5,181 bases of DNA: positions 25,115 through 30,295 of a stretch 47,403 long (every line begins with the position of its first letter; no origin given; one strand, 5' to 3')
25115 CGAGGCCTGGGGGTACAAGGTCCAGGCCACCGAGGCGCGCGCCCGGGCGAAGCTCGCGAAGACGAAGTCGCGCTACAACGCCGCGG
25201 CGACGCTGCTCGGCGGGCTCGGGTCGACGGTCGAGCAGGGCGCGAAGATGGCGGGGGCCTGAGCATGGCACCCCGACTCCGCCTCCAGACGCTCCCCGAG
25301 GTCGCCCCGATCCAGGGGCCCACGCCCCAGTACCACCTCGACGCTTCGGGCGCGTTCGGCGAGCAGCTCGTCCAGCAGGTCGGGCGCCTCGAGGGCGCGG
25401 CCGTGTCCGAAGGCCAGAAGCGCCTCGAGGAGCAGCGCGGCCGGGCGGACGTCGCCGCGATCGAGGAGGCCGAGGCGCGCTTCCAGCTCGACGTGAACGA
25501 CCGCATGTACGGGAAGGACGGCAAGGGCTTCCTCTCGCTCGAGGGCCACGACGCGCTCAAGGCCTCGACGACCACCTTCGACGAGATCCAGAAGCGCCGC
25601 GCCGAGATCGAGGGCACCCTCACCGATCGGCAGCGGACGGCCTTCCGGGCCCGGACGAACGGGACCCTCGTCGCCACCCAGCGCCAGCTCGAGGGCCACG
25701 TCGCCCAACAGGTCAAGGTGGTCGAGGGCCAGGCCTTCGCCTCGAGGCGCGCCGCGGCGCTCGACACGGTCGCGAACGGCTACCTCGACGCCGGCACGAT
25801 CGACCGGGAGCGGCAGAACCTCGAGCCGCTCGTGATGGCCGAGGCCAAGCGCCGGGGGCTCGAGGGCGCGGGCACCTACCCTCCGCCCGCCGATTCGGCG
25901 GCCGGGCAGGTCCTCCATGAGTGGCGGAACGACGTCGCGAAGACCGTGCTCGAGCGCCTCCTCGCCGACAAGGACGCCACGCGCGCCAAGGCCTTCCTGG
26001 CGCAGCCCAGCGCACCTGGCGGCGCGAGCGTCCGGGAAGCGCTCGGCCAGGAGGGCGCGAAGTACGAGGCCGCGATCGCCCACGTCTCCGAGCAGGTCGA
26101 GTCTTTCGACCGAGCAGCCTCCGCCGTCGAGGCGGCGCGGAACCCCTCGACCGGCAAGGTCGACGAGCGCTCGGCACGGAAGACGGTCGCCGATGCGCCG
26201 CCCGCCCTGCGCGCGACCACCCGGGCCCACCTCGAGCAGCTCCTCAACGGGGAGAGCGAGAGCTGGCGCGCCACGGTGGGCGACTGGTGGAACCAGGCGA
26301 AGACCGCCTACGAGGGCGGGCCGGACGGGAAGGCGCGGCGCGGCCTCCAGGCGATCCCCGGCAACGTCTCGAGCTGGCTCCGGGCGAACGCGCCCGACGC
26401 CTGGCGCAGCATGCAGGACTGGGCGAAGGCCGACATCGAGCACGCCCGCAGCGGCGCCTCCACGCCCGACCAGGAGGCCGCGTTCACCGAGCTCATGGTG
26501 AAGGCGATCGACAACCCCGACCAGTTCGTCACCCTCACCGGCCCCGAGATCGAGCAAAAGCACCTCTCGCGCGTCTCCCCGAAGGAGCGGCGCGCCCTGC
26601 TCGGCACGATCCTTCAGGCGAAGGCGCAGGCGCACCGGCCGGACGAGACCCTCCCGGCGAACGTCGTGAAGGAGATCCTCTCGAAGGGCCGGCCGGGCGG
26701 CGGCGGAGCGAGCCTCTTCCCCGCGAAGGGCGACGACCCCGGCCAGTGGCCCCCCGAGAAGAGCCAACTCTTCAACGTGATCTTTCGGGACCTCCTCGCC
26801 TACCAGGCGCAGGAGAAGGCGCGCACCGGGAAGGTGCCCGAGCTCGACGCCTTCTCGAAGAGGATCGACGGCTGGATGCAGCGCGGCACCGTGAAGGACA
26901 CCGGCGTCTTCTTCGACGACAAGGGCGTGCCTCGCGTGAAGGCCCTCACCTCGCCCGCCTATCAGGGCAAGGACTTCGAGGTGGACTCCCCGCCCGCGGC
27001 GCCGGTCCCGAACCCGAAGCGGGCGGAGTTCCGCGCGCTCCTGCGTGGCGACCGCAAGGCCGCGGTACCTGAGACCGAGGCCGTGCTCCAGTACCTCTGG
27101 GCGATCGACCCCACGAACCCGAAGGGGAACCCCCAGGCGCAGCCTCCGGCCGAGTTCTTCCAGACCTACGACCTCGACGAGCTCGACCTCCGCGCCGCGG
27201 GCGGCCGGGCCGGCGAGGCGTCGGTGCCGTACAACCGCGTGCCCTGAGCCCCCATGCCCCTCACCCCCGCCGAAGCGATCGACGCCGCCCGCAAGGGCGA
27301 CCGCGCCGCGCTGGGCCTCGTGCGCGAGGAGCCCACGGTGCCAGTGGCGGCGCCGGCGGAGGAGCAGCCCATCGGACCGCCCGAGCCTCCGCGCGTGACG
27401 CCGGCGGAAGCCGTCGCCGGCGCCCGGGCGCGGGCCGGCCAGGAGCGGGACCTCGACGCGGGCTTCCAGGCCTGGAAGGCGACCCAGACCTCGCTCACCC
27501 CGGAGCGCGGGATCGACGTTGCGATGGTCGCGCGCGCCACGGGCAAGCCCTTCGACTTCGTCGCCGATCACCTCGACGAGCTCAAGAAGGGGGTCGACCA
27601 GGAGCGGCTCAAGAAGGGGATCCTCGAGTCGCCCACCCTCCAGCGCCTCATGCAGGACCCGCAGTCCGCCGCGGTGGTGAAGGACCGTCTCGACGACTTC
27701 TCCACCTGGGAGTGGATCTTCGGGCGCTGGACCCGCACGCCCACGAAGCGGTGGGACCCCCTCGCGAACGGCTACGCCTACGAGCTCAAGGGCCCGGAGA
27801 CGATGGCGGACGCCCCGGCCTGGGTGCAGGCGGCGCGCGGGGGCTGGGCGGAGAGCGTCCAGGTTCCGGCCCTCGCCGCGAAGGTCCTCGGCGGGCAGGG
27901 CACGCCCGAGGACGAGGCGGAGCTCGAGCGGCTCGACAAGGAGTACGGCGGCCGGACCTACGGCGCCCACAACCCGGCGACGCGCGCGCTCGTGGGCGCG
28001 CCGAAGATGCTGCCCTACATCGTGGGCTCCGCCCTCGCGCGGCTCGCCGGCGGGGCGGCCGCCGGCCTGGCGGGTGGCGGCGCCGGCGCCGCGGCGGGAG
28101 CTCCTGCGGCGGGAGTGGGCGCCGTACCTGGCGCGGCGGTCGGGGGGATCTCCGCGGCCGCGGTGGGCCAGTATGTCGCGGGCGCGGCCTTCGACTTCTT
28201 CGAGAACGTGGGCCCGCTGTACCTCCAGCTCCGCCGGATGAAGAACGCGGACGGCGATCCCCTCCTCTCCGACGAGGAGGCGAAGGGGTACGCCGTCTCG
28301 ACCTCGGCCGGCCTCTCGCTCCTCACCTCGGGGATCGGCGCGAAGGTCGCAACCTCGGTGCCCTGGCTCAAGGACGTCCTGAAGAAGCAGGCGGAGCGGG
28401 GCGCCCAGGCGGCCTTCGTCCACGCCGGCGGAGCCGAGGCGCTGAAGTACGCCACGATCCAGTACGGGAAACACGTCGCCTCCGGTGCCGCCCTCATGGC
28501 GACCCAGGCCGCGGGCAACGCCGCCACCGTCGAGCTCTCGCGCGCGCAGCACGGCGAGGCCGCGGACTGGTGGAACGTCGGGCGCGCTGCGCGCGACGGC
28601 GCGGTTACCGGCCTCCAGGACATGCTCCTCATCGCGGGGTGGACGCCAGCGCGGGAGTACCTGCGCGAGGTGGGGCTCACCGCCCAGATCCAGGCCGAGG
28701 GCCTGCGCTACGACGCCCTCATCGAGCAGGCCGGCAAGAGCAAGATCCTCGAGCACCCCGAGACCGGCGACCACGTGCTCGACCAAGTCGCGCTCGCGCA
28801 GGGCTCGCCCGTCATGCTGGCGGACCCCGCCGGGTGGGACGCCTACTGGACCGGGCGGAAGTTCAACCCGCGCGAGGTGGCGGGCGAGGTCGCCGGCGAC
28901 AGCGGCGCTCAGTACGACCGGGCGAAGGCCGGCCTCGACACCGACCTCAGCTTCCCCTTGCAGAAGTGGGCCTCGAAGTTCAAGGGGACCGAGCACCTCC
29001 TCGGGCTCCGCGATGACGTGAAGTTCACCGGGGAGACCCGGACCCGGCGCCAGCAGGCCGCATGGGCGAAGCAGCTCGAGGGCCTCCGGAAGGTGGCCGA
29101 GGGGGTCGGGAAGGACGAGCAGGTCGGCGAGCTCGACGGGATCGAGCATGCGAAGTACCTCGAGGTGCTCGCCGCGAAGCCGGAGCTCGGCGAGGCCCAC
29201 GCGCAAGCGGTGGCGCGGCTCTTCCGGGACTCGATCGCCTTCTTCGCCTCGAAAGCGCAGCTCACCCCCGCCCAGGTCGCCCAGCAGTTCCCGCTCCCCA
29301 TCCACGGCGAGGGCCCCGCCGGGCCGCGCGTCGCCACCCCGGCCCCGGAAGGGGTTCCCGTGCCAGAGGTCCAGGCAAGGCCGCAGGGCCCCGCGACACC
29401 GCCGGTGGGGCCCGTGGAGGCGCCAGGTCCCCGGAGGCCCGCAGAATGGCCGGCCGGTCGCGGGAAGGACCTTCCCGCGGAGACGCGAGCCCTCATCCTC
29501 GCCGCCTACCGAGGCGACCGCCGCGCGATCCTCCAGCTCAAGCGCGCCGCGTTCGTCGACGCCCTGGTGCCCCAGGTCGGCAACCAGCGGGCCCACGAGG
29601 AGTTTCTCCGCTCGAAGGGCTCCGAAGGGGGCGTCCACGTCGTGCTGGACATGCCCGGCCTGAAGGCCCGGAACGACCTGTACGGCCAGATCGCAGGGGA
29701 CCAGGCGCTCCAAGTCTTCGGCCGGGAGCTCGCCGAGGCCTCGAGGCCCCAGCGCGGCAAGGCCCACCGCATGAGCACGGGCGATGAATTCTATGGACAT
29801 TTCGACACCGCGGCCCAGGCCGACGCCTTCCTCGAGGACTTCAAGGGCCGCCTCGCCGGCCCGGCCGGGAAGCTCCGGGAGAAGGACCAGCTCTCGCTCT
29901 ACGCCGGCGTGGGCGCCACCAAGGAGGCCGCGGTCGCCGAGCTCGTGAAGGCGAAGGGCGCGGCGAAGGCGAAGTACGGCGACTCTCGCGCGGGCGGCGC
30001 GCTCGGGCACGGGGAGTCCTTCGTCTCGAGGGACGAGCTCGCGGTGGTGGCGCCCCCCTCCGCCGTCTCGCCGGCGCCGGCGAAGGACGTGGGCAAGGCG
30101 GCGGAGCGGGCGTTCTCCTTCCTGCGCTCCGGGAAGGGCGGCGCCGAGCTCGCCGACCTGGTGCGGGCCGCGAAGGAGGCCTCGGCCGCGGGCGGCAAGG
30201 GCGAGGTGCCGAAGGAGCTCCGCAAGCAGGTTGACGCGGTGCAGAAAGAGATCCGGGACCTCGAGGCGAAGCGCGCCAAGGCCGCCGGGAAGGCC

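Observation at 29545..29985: Divergent GGDEF-type nucleotidyl-cyclase (palm) domain, motif STGDEF, embedded in the giant virion-position protein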

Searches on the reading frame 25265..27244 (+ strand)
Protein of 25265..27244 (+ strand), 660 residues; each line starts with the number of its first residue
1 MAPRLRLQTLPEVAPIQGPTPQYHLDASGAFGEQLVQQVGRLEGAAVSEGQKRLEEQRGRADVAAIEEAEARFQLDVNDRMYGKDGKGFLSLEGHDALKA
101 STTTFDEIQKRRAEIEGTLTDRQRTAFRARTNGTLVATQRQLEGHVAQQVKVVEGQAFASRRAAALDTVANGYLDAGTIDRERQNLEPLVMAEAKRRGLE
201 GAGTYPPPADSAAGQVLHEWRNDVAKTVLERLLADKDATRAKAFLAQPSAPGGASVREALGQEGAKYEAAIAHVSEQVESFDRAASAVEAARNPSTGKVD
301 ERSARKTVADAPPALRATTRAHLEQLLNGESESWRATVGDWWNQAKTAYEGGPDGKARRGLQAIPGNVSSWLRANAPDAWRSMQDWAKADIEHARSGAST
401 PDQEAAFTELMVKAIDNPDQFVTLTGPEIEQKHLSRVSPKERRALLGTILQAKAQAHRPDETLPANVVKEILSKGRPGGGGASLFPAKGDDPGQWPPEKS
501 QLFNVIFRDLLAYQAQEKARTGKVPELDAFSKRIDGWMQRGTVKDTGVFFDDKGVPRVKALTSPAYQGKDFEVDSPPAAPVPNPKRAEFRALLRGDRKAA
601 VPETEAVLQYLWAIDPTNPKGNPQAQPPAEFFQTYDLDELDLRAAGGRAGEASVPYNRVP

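Call 11: search_protein_families(library=phrogs, proteins=[window:25265-27244:+], max_evalue=0.001)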
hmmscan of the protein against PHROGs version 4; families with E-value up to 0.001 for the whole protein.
window:25265-27244:+ (660 aa): 2 families
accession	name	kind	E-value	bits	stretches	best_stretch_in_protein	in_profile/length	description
phrog_10475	-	lysis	9.6e-13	48.6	1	12-199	11-204/700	endolysin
phrog_1044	-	lysis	2.4e-11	43.6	1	45-198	37-190/900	endolysin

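Call 25: search_protein_families(library=pfam, proteins=[window:25265-27244:+], max_evalue=1)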
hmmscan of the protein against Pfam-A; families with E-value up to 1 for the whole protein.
window:25265-27244:+ (660 aa): 2 families
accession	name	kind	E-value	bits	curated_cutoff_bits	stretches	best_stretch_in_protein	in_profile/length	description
PF03804.19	DUF325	-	0.084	13.1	28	1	406-465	14-73/137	Viral proteins of unknown function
PF12680.13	SnoaL_2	-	0.3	12.1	27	1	85-156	32-98/102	SnoaL-like domain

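Call 67: search_solved_structures(query=window:25265-27244:+, max_evalue=1)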
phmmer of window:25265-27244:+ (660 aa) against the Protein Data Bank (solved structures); distinct sequences matched with E-value up to 1: 0.

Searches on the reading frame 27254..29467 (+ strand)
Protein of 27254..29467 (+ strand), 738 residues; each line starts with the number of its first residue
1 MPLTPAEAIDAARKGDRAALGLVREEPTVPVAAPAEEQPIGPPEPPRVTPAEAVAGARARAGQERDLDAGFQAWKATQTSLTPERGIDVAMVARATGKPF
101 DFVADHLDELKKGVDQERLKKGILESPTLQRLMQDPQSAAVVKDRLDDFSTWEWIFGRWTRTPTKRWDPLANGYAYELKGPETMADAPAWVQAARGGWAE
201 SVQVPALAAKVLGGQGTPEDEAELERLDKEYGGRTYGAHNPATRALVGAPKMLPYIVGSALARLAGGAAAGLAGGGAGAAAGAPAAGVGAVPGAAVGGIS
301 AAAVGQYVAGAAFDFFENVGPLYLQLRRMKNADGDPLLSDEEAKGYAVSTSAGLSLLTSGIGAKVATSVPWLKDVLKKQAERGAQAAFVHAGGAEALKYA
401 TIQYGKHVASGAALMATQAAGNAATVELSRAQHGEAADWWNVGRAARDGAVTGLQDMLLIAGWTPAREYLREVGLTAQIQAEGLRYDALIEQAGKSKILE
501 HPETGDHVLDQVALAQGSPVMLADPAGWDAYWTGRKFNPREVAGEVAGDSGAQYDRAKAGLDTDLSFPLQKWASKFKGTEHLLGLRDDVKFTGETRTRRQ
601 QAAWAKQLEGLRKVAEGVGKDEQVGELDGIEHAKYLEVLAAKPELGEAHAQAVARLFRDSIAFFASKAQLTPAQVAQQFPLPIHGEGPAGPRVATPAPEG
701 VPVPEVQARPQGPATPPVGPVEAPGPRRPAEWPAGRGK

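Call 25: search_protein_families(library=pfam, proteins=[window:27254-29467:+], max_evalue=1)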
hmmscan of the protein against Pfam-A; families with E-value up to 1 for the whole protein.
window:27254-29467:+ (738 aa): 1 family
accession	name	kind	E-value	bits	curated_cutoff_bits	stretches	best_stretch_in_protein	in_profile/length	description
PF18834.6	LPD22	-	2.6e-08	34.4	28.6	1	81-158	12-89/97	Large polyvalent protein associated domain 22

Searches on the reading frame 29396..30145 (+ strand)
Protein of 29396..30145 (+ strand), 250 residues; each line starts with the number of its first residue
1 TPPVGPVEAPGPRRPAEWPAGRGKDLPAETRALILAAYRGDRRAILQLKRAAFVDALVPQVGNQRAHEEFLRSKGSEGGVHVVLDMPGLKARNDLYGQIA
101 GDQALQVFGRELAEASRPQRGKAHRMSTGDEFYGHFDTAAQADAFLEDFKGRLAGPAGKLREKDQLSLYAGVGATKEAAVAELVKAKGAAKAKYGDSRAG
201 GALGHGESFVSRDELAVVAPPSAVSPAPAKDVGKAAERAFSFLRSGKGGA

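Call 5: search_protein_families(library=pfam, proteins=[window:29396-30145:+], max_evalue=10)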
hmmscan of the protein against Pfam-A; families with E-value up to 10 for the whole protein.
window:29396-30145:+ (250 aa): 1 family
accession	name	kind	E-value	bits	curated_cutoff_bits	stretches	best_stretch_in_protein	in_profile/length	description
PF00990.26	GGDEF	-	2.5e-06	27.8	23.8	1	79-175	33-132/161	Diguanylate cyclase, GGDEF domain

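Call 7: search_solved_structures(query=window:29396-30145:+, max_evalue=10, show_alignments=3)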
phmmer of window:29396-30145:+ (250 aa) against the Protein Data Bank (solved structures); distinct sequences matched with E-value up to 10: 18.
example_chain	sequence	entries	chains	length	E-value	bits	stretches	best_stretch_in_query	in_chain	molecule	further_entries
4urg_A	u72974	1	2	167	0.0058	19.2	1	82-133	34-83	DIGUANYLATE CYCLASE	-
4urs_A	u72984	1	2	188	0.0067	19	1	82-133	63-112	DIGUANYLATE CYCLASE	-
8wcn_A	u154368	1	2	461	0.011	18.4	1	64-132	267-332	Diguanylate cyclase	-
6tts_A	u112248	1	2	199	0.011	18.3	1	48-155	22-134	GGDEF diguanylate cyclase DgcB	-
6ttr_A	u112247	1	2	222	0.012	18.3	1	42-125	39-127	GGDEF diguanylate cyclase DgcB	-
4urq_U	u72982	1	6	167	0.012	18.2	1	82-132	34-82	DIGUANYLATE CYCLASE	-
3qyy_A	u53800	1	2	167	0.013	18.1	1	44-105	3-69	Response regulator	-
5euh_A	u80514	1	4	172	0.046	16.3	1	66-133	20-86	Putative GGDEF domain membrane protein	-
3i5c_A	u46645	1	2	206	0.069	15.7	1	44-123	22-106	Fusion of General control protein GCN4 and WSPR response regulator protein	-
3i5b_A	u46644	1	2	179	0.25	13.9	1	76-124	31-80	WspR response regulator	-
9t28_A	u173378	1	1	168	0.25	13.9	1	75-123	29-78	diguanylate cyclase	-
6zxm_A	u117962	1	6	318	0.27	13.8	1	62-141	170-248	Putative GGDEF/response regulator receiver domain protein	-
3bre_A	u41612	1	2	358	0.42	13.2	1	72-120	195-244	Probable two-component response regulator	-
6zxb_A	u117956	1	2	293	0.44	13.1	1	62-139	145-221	Putative GGDEF/response regulator receiver domain protein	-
6zxc_A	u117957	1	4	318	0.51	12.9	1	62-139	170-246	Putative GGDEF/response regulator receiver domain protein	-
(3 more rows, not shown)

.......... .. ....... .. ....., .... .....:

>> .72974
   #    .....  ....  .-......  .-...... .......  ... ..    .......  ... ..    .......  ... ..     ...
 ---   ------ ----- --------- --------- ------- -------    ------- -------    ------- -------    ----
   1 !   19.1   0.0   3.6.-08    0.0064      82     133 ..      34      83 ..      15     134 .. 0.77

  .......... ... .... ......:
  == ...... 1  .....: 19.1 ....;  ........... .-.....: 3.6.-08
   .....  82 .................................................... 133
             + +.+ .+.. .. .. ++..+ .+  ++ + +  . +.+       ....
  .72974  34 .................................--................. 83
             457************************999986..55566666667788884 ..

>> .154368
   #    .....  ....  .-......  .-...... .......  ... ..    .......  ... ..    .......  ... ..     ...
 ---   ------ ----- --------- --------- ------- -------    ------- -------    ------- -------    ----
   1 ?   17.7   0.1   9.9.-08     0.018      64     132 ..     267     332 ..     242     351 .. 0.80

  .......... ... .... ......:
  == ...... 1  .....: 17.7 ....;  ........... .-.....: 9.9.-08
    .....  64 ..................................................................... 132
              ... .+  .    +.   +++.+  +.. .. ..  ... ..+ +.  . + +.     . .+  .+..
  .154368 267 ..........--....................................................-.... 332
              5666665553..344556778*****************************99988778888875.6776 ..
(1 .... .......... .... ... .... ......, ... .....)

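Call 9: search_dna_similar(query=window:29396-30145:+, collection=phages, mode=protein, max_evalue=0.001, max_rows=40)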
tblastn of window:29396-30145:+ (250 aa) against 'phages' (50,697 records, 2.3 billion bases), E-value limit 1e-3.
Records with a match: 1; places in all: 1; records where one place covers at least 80% of the query: 0.
Best place of each record, by identity: <60% 1.
By first word of the organism name: Myxococcus 1.
By host as written in the record: Myxococcus sp. 1.
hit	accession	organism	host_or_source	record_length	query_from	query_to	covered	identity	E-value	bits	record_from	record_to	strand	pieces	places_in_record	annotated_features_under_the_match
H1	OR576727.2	Myxococcus phage Mx1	Myxococcus sp.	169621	21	153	53%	28.9%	5e-10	65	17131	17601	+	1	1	nucleotide cyclase | hypothetical protein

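Call 10: find_homologous_proteins(query=window:29396-30145:+, max_evalue=0.001)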
Query window:29396-30145:+: 2730 candidates shared short words with the query, none scored E <= 0.001.

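Call 12: get_annotated_region(hit=H1, flank=6000)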
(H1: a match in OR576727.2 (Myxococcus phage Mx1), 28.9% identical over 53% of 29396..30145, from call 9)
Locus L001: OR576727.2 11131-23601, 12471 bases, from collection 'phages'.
description: Myxococcus phage Mx1, complete genome.
organism: Myxococcus phage Mx1 (NCBI taxid 2994995)
taxonomy: Viruses; Duplodnaviria; Heunggongvirae; Uroviricota; Caudoviricetes
host: Myxococcus sp.; source: cow dung; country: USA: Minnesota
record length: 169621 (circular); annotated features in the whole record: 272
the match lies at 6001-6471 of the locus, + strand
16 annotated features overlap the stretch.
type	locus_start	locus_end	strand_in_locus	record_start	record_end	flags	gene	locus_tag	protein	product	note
CDS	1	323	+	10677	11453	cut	-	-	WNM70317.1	hypothetical protein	-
CDS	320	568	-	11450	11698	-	-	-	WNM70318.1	hypothetical protein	-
CDS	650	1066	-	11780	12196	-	-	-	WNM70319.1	hypothetical protein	-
CDS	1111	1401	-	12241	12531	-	-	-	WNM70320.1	hypothetical protein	-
CDS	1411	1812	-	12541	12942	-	-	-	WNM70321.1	hypothetical protein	-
CDS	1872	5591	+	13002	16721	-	-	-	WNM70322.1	putative prohead protease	-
CDS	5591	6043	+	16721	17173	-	-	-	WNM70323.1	hypothetical protein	-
CDS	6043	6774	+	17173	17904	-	-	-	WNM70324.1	nucleotide cyclase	-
CDS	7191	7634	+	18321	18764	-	-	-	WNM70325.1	hypothetical protein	-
CDS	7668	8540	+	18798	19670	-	-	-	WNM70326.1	hypothetical protein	-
CDS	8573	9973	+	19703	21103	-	-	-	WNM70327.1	major capsid protein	-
CDS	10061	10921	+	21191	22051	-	-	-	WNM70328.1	thymidylate synthase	-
CDS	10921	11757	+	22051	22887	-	-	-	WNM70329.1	deoxynucleoside monophosphate kinase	-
CDS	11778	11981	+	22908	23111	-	-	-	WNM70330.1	hypothetical protein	-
CDS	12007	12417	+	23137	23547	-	-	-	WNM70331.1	hypothetical protein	-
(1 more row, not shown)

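Call 25: search_protein_families(library=pfam, proteins=[L001:6043-6771:+], max_evalue=1)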
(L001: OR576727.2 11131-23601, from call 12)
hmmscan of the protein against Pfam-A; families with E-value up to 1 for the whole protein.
L001:6043-6771:+ (243 aa): 2 families
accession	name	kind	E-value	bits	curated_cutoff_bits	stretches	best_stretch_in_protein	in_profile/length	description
PF00990.26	GGDEF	-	1.3e-09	38.4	23.8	1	68-177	31-149/161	Diguanylate cyclase, GGDEF domain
PF25632.1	Fusello_VP2_Capsid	-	0.0075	17.1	27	1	94-120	6-32/74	Fusellovirus capsid protein VP2 family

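Call 56: search_dna_similar(query=L001:6043-6771:+, collection=phages, mode=protein, max_evalue=0.00001, max_rows=40)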
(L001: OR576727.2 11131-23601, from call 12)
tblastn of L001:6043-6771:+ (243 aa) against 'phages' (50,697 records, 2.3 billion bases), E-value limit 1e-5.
Records with a match: 1; places in all: 1; records where one place covers at least 80% of the query: 1.
Best place of each record, by identity: >=99% 1.
By first word of the organism name: Myxococcus 1.
By host as written in the record: Myxococcus sp. 1.
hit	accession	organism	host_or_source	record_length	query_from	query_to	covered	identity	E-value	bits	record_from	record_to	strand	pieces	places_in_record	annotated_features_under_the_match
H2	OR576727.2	Myxococcus phage Mx1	Myxococcus sp.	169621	1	243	100%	100.0%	8e-163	504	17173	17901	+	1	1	nucleotide cyclase | hypothetical protein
